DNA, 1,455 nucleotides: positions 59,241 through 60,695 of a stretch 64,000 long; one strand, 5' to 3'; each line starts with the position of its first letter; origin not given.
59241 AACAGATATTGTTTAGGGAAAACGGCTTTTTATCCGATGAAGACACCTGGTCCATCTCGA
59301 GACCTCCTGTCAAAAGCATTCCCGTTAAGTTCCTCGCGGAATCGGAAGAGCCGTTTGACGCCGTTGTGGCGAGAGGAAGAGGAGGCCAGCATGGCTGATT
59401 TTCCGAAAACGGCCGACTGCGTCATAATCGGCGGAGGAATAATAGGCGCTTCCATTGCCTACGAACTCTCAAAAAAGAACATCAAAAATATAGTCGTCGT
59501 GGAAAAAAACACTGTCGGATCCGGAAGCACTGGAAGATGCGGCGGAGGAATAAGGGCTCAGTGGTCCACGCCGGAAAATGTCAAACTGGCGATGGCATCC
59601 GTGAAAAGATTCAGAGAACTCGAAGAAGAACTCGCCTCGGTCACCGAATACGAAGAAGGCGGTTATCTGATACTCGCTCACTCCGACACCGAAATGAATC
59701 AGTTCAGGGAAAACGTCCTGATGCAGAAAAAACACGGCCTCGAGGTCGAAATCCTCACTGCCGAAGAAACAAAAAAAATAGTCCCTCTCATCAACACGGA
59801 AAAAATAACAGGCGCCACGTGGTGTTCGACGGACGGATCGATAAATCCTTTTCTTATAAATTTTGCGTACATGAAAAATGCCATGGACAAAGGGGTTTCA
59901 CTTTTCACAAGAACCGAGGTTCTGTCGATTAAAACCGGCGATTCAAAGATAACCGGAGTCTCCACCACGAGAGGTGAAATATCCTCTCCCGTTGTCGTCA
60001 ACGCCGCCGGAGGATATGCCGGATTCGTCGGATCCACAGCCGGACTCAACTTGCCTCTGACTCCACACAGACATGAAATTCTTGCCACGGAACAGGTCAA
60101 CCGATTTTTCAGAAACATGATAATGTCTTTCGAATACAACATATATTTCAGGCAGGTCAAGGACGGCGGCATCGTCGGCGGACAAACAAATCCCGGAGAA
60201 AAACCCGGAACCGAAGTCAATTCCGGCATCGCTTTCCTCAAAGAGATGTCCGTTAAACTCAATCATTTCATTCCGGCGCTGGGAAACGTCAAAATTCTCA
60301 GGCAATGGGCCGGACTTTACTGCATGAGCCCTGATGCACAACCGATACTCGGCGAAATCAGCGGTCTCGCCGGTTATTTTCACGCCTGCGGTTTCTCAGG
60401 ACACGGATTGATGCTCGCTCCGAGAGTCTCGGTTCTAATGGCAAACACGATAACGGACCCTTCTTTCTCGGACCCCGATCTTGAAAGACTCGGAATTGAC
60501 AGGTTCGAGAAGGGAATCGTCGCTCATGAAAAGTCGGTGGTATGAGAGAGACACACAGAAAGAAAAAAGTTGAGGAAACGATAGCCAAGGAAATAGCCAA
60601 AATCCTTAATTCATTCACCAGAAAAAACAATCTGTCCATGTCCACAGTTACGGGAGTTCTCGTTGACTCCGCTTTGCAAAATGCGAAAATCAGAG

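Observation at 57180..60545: Five-gene heteromeric FAD/Fe-S amino-acid dehydrogenase cluster (PDH1 / HcnABC / opine-oxidase type) with translational coupling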

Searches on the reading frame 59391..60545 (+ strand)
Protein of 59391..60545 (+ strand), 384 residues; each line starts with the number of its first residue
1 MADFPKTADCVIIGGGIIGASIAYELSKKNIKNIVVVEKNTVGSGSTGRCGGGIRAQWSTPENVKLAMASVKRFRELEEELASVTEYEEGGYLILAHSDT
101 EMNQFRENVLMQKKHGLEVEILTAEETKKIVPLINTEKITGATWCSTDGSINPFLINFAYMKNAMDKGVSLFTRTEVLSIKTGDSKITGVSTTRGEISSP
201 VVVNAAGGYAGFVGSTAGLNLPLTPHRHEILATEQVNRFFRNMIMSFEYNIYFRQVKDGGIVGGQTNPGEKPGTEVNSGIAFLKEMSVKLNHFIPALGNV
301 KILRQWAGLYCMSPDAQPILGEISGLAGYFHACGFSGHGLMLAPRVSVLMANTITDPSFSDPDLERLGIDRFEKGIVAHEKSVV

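Call 3: search_protein_families(library=pfam, proteins=[window:59391-60545:+], max_evalue=0.01)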
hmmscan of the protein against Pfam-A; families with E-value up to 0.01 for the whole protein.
window:59391-60545:+ (384 aa): 10 families
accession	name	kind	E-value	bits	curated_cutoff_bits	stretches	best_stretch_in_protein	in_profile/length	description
PF01266.30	DAO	-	3.1e-74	251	27.9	1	9-351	1-351/353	FAD dependent oxidoreductase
PF13738.12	Pyr_redox_3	-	3.3e-07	30.3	30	1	11-43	1-33/305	Pyridine nucleotide-disulphide oxidoreductase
PF00890.30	FAD_binding_2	-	1.1e-06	28.6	20.4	1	9-210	1-205/414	FAD binding domain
PF13450.12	NAD_binding_8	-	7.6e-05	23.3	21.9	1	12-45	1-33/68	NAD(P)-binding Rossmann-like domain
PF00070.33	Pyr_redox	-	0.00016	22.6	22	0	11-43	3-35/82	Pyridine nucleotide-disulphide oxidoreductase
PF03486.20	HI0933_like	-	0.00016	21.7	50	0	159-218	114-175/244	HI0933-like protein Rossmann domain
PF01946.23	Thi4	-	0.00032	20.4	26.2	1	7-48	17-59/235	Thi4 family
PF07992.20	Pyr_redox_2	-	0.0014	18.6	26.1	0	9-46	2-40/291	Pyridine nucleotide-disulphide oxidoreductase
PF02254.24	TrkA_N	-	0.0039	17.9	23.8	1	11-40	2-30/116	TrkA-N domain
PF12831.13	FAD_oxidored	-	0.009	15.8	27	0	9-218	1-154/416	FAD dependent oxidoreductase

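Call 4: search_protein_families(library=ncbifam, proteins=[window:59391-60545:+], max_evalue=0.01)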
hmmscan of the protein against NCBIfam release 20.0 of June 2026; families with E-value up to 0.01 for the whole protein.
window:59391-60545:+ (384 aa): 54 families (the best 25 are shown)
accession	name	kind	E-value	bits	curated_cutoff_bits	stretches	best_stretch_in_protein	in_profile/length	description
TIGR01373.1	soxB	subfamily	7.8e-57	192.9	529.45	1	6-378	29-405/407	sarcosine oxidase subunit beta family protein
TIGR02352.1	thiamin_ThiO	equivalog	1.8e-43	149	250.8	1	11-355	2-348/351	glycine oxidase ThiO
NF033460.1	glycerol3P_ox_II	equivalog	1.4e-25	90.2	460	1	8-220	2-218/361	type 2 glycerol-3-phosphate oxidase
NF008425.0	PRK11259.1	equivalog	6.3e-25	87.9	257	1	7-373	4-376/377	N-methyl-L-tryptophan oxidase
TIGR03377.1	glycerol3P_GlpA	equivalog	2e-23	82.8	552.8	1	9-309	1-303/530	anaerobic glycerol-3-phosphate dehydrogenase subunit GlpA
NF001933.0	PRK00711.1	subfamily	3.8e-23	82.2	383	1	59-373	104-417/429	D-amino acid dehydrogenase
NF050086.1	pipecolate_AmaA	exception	7.9e-21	74.2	600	1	7-210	25-237/425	L-pipecolate oxidase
TIGR03364.1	HpnW_proposed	hypoth_equivalog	4.2e-20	72.1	285.1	1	9-203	2-190/365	TIGR03364 family FAD-dependent oxidoreductase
NF008313.0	PRK11101.1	equivalog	1.2e-19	70.4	425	1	7-232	8-235/548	anaerobic glycerol-3-phosphate dehydrogenase subunit A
NF008726.1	PRK11728.1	equivalog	4e-17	62.1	299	1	9-229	2-223/389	L-2-hydroxyglutarate oxidase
TIGR01377.1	soxA_mon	subfamily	2.1e-16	59.7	479.65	1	9-373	2-376/381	amino oxidase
TIGR03329.1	Phn_aa_oxid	hypoth_equivalog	1.8e-14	53.4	632.8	1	6-340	23-377/460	putative aminophosphonate oxidoreductase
TIGR03197.1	MnmC_Cterm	equivalog_domain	4.4e-14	52.4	174.2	1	10-324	2-317/400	FAD-dependent 5-carboxymethylaminomethyl-2-thiouridine(34) oxidoreductase MnmC1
NF002480.1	PRK01747.1-1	equivalog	3.1e-12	45.7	540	1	7-326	248-568/645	bifunctional tRNA (5-methylaminomethyl-2-thiouridine)(34)-methyltransferase MnmC2/FAD-dependent 5-carboxymethylaminomethyl-2-thiouridine(34)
NF009074.0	PRK12409.1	equivalog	2.5e-10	40.1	494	1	60-194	104-237/410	D-amino acid dehydrogenase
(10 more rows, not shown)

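Call 5: search_solved_structures(query=window:59391-60545:+, max_evalue=0.00001, show_alignments=1)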
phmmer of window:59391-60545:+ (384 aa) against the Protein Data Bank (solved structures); distinct sequences matched with E-value up to 0.00001: 36.
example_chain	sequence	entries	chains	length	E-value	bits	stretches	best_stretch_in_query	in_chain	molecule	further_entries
1y56_B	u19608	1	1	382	4.5e-77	262.7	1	5-375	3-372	sarcosine oxidase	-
3ada_B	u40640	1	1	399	1e-37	133.2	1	6-378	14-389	SARCOSINE OXIDASE BETA SUBUNIT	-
1vrq_B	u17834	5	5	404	1.1e-37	133.1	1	6-378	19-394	Sarcosine oxidase beta subunit | Subunit beta of sarcosine oxidase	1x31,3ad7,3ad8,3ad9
2gag_B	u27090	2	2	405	6.4e-37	130.6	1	6-380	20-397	heterotetrameric sarcosine oxidase beta-subunit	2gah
4pab_A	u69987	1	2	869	1.3e-35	126.3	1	6-355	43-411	Dimethylglycine dehydrogenase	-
4p9s_A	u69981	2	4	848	3e-35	125.1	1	6-355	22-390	Dimethylglycine dehydrogenase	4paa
5l46_A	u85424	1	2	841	4.2e-35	124.6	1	7-355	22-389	Dimethylglycine dehydrogenase, mitochondrial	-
1ryi_A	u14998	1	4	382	1.1e-29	106.7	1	9-373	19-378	GLYCINE OXIDASE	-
9woz_A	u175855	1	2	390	1.2e-29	106.6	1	9-373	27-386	Glycine oxidase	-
3if9_A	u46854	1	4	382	2.3e-29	105.7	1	9-373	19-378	Glycine oxidase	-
4ysh_A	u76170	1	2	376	2.7e-29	105.5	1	9-355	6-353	Glycine oxidase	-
1ng3_A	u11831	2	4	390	6.2e-29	104.3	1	9-373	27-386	Glycine oxidase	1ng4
7cyx_A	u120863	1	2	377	9e-27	97.2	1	9-354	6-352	Glycine oxidase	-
1pj5_A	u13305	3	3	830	7.1e-23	84.4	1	7-236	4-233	N,N-dimethylglycine oxidase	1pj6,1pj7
3gsi_A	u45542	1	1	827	1.4e-22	83.4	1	10-236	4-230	N,N-dimethylglycine oxidase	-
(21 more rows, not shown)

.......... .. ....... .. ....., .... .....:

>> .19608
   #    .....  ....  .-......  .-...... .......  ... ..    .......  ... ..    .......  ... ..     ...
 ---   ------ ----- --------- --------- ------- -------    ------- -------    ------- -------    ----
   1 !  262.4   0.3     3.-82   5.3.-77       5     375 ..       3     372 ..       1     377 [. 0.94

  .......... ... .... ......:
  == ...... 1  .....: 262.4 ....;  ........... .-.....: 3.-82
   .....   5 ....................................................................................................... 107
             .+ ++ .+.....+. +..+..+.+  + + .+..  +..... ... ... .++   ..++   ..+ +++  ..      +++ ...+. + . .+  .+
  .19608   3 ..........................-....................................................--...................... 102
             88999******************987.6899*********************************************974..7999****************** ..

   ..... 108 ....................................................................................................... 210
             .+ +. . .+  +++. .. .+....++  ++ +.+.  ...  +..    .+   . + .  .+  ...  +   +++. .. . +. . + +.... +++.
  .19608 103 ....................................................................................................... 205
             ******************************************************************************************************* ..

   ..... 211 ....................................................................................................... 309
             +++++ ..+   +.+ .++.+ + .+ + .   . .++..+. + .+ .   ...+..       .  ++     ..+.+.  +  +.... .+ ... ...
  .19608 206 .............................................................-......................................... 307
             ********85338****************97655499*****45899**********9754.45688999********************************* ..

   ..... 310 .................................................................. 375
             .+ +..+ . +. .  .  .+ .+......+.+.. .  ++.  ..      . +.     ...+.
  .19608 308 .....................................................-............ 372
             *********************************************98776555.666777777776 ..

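Call 9: find_encoding_contigs(protein=window:59391-60545:+, flank=10000, max_places=6)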
Protein window:59391-60545:+ (384 aa): 1 contig read that carries it; 1 place shown.
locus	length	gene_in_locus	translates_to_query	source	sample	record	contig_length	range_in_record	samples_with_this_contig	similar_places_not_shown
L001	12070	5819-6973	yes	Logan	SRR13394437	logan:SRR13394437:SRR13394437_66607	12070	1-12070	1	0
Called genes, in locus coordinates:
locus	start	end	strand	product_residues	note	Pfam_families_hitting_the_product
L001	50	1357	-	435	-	PF05222:AlaDh_PNT_N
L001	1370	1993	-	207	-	-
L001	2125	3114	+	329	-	PF00294:PfkB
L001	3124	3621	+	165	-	PF01467:CTP_transf_like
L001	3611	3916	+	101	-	PF13510:Fer2_4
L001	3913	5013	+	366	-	PF00070:Pyr_redox (faint), PF00890:FAD_binding_2 (faint), PF01134:GIDA (faint), PF01266:DAO (weak), PF03486:HI0933_like (weak), PF07992:Pyr_redox_2, PF12831:FAD_oxidored (weak), PF13450:NAD_binding_8 (weak), +4 more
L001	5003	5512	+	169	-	PF00037:Fer4 (faint), PF12837:Fer4_6 (faint), PF12838:Fer4_7 (weak)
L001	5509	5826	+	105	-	PF17806:SO_alpha_A3, PF04324:Fer2_BFD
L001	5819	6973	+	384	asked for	PF00890:FAD_binding_2 (weak), PF01266:DAO, PF13738:Pyr_redox_3 (faint)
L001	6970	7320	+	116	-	PF02033:RBFA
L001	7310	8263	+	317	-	PF01368:DHH, PF02272:DHHA1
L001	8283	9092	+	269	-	PF04060:FeS, PF12838:Fer4_7, PF13187:Fer4_9, PF14697:Fer4_21, PF25160:LdpA_Fe-S-bd, PF00037:Fer4, PF12797:Fer4_2, PF12837:Fer4_6, +2 more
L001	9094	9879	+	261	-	PF01790:LGT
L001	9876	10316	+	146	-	PF02674:Colicin_V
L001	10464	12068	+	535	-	?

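Call 10: find_homologous_proteins(query=window:59391-60545:+, max_evalue=1e-20)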
Query window:59391-60545:+ (384 aa): 4999 proteins with E <= 1e-20 among 8000 candidates; the best 120 are listed.
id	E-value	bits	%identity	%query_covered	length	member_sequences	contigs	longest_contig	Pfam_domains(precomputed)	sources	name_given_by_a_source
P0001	1.6e-247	838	97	100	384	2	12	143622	PF01266.31,PF00890.31,PF13738.13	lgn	-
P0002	4.2e-205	699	80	100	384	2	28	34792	PF01266.31,PF00890.31,PF13738.13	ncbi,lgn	-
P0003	6.5e-192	655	79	95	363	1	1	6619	PF01266.31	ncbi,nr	ncbi:FAD-binding oxidoreductase, partial [candidate division WOR-3 bacterium]|nr:FAD-binding oxidore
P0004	2.6e-178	611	68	100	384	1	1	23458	PF01266.31,PF00890.31,PF07992.21,PF13738.13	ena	-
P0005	1.3e-177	608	68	100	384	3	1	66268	PF01266.31,PF00890.31,PF07992.21,PF00070.34,PF13738.13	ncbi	ncbi:MAG: NAD(P)/FAD-dependent oxidoreductase [bacterium]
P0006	1.5e-172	592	66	100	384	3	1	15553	PF01266.31,PF07992.21,PF13738.13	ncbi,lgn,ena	-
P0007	3.6e-163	561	64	98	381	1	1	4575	PF01266.31,PF00890.31,PF13738.13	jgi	-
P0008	5.0e-162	557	64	98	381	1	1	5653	PF01266.31,PF13450.13,PF00890.31,PF13738.13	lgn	-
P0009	1.6e-130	453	54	98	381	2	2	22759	PF01266.31,PF13450.13,PF00890.31,PF07992.21,PF03486.21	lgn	-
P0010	7.3e-129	448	52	98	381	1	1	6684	PF01266.31,PF13450.13,PF00890.31,PF07992.21,PF00070.34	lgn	-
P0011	3.8e-126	439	53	95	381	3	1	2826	PF01266.31,PF00890.31,PF07992.21,PF13738.13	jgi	-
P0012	4.4e-117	409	51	98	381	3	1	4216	PF01266.31,PF13738.13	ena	-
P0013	2.2e-116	407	51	99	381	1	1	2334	PF01266.31,PF07992.21,PF13738.13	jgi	jgi:sarcosine oxidase subunit beta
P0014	6.3e-116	405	49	99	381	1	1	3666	PF01266.31,PF07992.21,PF13738.13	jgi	jgi:sarcosine oxidase subunit beta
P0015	9.8e-116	405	50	99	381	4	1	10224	PF01946.24,PF01266.31,PF13450.13,PF00890.31,PF07992.21,PF00070.34,PF13738.13,PF01494.26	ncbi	-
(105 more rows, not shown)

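Call 13: find_related_loci(query=A1, collection=genome_contigs, flank=8000)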
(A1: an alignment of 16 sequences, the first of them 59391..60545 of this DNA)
Query A1 (384 aa) in genome_contigs; peptide patterns used: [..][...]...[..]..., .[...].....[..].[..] (x = any residue, [..] = any of these).
600 stretches matched a pattern (row limit reached: there are more); 551 encode a relative of the query (tblastn E <= 1e-3); the best 80 are kept; 80 distinct loci.
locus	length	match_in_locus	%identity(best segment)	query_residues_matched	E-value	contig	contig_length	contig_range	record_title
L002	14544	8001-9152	66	1-384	0e+0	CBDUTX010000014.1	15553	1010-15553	MAG TPA_asm: uncultured Desulfuromonadaceae bacterium isolate SRR22302359_concoct_24 genome assembly, contig: ERZ2507360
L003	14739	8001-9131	50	8-384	2e-122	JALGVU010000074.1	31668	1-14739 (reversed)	MAG: bacterium isolate Meg19_46_Bin_182 Meg19_46_Bin_182_scaffold_9868, whole genome shotgun sequence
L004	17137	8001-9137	50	6-384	2e-120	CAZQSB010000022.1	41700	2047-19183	MAG TPA_asm: uncultured bacterium isolate SRP332253_co2_189 genome assembly, contig: NODE_792_length_41700_cov_5.491608,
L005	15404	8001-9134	48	6-382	6e-120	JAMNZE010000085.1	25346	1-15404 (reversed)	MAG: Bacillota bacterium isolate Bin_42 Bin_42_scaffold_1802, whole genome shotgun sequence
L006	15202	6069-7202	48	7-384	2e-118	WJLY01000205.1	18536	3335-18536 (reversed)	MAG: Candidatus Effluviviaceae Genus IV sp. isolate Bin_501 k141_3076435, whole genome shotgun sequence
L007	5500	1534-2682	49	3-384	9e-119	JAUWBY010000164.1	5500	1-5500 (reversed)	MAG: Candidatus Eisenbacteria bacterium isolate CSMAG_2124 CSMAG_2124_k141_22463_length_5500_cov_9.0000, whole genome sh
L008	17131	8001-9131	49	8-384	2e-118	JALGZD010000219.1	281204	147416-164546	MAG: bacterium isolate SY70-5-12_Bin_1 SY70-5-12_Bin_1_scaffold_1, whole genome shotgun sequence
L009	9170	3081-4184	49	5-373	6e-118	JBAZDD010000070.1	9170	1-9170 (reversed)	MAG: Candidatus Muiribacteriota bacterium isolate SO_2017_LW2_90 scaffold_16325_c1_LW138R_2017, whole genome shotgun seq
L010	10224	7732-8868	50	4-383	1e-117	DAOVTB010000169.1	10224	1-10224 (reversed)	MAG TPA_asm: Candidatus Muiribacteriota bacterium isolate CSMAG_1642 CSMAG_1642_k141_1221136_length_10224_cov_23.4027, w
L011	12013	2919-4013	49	8-373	1e-117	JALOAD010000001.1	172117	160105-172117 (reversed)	MAG: Candidatus Muiribacterium halophilum isolate SO_2017_LW2 bin 137 scaffold_153_c1_LW138R_2017, whole genome shotgun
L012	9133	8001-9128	48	2-377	2e-116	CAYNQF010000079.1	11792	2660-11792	MAG TPA_asm: uncultured bacterium isolate binchicken_co150_59 genome assembly, contig: NODE_12968_length_11792_cov_7.522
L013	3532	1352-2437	48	22-384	8e-119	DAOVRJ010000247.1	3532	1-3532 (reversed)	MAG TPA_asm: Candidatus Zixiibacteriota bacterium isolate CSMAG_1598 CSMAG_1598_k141_1742885_length_3532_cov_21.0000, wh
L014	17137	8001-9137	47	6-384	3e-116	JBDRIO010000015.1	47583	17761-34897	MAG: Candidatus Eisenbacteria bacterium isolate MEGAHIT-group-1.590 k141_12587209, whole genome shotgun sequence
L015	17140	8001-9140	46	6-384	3e-115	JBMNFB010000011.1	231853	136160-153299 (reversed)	MAG: Bacillota bacterium isolate SBF912LR0HQ0123 contig_56010, whole genome shotgun sequence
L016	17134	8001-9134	48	6-384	4e-115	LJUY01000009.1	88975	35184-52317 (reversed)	MAG: candidate division Zixibacteria bacterium SM23_81 WORSMTZ_203, whole genome shotgun sequence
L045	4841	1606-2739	46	7-384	1e-105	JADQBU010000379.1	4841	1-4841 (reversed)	MAG: Halanaerobiales bacterium isolate Soudan_4 NODE_3796_length_4841_cov_4.899499, whole genome shotgun sequence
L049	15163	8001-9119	45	9-384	1e-104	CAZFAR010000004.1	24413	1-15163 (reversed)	MAG TPA_asm: uncultured Thermococci archaeon isolate binchicken_co383_170 genome assembly, contig: NODE_464_length_24413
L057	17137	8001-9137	45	7-384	9e-104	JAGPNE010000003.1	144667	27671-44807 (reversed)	MAG: Candidatus Fermentithermobacillaceae bacterium isolate Gw_SlDig_bin_271 Gw_SlDig_83_length_144667_cov_98.936682, wh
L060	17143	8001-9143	45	4-384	6e-104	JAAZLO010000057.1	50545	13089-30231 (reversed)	MAG: Bacillota bacterium isolate AS23ysBPME_220 100398_AS23, whole genome shotgun sequence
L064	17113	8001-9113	45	6-375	1e-103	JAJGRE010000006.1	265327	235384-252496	Calditrichales bacterium MX18-03 contig6_265327bp, whole genome shotgun sequence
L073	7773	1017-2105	45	21-384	2e-102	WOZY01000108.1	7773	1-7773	MAG: Mesotoga sp. isolate WOFB36 NODE_3975_length_7773_cov_4.938974, whole genome shotgun sequence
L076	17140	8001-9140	45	6-384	2e-102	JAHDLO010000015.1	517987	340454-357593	MAG: Clostridiaceae bacterium isolate M1-B18 k141_71696, whole genome shotgun sequence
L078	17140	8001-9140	46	6-384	1e-102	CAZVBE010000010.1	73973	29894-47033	MAG TPA_asm: uncultured Clostridium sp. isolate SRP241341_co1_274 genome assembly, contig: NODE_462_length_73973_cov_51.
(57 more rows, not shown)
